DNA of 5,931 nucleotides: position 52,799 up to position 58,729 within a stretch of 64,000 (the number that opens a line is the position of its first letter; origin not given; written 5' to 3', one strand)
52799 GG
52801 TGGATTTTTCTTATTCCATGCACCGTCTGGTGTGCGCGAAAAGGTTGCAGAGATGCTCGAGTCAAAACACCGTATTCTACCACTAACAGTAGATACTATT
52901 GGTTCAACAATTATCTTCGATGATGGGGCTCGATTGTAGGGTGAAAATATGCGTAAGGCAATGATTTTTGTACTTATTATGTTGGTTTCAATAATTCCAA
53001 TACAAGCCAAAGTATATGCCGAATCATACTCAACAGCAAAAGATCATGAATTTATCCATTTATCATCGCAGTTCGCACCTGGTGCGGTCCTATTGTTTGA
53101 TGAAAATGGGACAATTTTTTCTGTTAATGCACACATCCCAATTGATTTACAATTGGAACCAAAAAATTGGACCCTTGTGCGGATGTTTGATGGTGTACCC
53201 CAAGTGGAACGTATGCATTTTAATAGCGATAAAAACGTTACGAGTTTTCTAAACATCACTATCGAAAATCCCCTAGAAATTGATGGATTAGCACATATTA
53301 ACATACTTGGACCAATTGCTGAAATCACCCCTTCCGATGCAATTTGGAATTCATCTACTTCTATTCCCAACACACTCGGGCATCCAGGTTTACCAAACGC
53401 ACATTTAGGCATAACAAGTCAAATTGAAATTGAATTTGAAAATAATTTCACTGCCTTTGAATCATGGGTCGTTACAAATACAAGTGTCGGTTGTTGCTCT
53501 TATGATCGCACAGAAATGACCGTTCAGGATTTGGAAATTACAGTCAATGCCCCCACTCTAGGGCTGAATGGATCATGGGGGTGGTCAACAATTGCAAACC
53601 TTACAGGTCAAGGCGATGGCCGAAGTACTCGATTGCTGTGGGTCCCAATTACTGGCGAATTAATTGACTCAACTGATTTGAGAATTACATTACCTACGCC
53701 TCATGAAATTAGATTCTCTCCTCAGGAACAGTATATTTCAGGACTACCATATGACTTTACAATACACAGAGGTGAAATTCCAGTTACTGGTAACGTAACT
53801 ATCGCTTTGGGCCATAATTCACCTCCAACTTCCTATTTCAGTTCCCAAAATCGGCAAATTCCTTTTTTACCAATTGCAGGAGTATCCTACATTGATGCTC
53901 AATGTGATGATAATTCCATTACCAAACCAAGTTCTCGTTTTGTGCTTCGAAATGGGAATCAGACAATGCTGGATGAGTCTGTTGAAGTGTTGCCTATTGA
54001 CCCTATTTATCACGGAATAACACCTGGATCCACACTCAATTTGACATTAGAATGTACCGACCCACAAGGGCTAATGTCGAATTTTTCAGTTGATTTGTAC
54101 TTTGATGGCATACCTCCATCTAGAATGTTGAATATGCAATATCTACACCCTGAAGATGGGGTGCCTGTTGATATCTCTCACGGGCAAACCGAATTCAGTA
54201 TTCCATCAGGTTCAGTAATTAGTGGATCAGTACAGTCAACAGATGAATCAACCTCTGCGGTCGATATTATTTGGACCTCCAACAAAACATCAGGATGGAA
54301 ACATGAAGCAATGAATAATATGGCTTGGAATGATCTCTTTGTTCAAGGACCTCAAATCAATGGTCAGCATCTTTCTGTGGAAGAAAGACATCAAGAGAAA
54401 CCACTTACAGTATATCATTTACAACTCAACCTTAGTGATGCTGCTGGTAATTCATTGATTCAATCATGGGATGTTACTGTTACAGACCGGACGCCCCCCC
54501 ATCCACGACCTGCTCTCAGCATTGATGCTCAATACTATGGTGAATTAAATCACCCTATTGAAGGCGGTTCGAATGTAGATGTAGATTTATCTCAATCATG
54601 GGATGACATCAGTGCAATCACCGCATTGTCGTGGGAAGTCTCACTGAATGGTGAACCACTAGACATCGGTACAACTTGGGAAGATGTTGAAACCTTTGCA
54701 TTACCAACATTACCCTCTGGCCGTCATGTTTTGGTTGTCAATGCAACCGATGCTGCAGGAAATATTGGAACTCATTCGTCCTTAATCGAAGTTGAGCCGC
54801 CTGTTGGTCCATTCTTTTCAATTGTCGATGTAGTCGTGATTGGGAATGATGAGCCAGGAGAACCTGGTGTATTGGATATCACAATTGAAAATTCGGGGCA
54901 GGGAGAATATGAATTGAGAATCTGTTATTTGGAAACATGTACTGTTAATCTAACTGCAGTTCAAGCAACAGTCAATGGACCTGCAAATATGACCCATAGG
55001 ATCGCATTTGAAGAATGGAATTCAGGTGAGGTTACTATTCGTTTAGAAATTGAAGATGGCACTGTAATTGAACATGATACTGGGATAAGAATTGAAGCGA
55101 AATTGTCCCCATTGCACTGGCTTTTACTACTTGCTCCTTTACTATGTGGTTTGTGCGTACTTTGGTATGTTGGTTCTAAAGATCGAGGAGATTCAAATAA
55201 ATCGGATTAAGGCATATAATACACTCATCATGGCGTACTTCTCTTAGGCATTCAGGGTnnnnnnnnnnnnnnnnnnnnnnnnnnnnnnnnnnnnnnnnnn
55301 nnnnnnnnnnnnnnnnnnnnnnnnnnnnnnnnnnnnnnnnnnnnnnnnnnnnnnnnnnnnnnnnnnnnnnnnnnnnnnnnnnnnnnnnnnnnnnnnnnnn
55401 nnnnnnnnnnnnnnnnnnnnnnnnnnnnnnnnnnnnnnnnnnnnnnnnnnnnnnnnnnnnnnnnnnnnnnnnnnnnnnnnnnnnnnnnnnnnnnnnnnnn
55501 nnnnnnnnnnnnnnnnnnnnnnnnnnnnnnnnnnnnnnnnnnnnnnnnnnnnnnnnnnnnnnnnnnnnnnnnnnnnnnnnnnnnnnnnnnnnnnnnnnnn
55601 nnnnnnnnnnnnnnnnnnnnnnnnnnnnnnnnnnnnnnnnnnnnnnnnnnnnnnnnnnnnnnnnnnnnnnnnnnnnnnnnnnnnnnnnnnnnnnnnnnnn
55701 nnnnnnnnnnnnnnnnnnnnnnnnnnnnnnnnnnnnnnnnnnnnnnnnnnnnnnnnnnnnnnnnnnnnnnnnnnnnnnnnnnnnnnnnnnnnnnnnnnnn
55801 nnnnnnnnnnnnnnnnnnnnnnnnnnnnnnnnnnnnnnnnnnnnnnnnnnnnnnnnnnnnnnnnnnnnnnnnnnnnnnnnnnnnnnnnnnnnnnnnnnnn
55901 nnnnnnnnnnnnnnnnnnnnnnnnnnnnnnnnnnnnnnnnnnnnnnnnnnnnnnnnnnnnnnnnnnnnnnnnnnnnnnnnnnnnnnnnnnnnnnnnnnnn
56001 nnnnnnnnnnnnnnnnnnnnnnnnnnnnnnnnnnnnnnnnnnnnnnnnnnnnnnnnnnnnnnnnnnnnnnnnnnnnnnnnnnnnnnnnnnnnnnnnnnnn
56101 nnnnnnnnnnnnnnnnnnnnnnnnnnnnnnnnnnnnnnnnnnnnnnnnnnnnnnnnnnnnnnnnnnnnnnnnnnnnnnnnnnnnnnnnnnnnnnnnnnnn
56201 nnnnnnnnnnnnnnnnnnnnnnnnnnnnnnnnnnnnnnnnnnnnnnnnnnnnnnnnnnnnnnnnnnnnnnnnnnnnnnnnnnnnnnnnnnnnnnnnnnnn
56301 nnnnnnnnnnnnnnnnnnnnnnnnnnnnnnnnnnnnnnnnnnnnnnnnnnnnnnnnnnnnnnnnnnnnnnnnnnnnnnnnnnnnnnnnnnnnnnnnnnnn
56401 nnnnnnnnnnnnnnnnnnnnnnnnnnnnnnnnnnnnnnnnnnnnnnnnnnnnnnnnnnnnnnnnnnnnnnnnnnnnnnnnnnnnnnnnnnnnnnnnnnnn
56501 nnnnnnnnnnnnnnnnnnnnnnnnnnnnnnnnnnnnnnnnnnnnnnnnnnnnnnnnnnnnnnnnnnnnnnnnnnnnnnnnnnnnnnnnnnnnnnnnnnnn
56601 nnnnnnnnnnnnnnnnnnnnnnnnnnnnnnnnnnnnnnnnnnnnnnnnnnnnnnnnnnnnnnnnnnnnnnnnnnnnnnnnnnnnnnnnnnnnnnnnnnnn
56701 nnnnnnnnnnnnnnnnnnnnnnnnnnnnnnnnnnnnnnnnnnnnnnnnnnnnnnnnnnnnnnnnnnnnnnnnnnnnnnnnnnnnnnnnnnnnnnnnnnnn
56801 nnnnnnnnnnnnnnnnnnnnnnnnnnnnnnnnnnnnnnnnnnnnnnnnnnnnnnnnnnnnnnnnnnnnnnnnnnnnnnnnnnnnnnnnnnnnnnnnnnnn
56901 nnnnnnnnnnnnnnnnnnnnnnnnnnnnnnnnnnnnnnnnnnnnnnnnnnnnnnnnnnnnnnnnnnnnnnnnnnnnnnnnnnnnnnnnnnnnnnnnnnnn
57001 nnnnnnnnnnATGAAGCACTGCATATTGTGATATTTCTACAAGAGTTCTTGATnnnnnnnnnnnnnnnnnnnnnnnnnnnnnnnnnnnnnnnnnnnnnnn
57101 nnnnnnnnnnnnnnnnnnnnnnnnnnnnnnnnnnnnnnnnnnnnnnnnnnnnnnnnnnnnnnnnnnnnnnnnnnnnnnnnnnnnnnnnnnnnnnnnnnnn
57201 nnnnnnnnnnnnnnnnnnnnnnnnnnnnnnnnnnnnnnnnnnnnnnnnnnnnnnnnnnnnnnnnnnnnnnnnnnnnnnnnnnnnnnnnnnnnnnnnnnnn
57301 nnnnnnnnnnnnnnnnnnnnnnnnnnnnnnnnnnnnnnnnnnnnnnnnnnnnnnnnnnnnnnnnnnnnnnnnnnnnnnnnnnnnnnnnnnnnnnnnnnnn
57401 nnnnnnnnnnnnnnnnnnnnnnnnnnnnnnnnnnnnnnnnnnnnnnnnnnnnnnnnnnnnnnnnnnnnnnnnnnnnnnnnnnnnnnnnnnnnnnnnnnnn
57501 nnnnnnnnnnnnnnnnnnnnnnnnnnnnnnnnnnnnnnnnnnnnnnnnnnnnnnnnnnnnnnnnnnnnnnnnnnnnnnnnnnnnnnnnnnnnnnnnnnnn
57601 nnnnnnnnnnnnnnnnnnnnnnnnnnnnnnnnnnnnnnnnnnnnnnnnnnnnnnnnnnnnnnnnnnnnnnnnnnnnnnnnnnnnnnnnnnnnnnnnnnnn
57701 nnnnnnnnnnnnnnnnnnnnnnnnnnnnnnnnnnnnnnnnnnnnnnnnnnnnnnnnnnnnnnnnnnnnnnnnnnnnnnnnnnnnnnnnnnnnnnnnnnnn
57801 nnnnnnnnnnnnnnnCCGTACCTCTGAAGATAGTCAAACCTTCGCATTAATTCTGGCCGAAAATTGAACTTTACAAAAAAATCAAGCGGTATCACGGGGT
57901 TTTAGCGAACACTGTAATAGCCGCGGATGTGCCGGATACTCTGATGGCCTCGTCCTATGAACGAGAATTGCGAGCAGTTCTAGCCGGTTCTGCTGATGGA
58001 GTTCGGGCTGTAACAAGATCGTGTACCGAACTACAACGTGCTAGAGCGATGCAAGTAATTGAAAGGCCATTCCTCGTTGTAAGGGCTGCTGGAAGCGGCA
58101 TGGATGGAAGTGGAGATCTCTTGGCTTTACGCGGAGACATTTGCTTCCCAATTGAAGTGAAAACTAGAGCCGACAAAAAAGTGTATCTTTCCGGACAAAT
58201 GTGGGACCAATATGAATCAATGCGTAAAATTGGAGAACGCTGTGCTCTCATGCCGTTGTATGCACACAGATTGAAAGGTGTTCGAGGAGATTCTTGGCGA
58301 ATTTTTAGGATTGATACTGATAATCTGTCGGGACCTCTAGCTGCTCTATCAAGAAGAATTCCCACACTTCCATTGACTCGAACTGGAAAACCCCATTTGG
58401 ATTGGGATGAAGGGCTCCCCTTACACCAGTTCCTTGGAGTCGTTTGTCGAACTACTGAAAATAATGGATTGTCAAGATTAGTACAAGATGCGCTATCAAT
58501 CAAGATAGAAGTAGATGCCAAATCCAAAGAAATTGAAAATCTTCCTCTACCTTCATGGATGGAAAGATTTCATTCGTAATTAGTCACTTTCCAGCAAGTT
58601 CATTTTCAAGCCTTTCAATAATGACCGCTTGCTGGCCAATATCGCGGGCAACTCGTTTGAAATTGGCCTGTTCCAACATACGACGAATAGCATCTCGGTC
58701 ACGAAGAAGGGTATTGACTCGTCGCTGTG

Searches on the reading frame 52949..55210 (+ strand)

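Call 9: search_protein_families(library=pfam, proteins=[window:52949-55210:+], max_evalue=0.001)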
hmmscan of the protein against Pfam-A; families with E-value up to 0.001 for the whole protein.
window:52949-55210:+ (753 aa): 1 family
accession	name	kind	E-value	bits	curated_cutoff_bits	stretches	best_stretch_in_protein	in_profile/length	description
PF19077.6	Big_13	-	0.0007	20.5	27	0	582-611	65-95/102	Bacterial Ig-like domain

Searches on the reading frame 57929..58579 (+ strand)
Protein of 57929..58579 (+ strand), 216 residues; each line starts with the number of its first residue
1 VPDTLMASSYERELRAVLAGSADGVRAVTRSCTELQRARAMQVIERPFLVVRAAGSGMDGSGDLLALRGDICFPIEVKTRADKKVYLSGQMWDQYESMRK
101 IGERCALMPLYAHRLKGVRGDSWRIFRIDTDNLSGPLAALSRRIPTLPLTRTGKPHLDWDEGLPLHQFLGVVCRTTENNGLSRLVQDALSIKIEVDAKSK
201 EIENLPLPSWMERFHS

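Call 11: search_protein_families(library=pfam, proteins=[window:57929-58579:+], max_evalue=0.001)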
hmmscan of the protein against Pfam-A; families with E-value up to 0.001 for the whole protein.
window:57929-58579:+ (216 aa): 1 family
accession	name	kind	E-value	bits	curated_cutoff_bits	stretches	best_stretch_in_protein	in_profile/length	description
PF01870.24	Hjc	-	5.4e-11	42.7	21.1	1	10-129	2-92/93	Archaeal holliday junction resolvase (hjc)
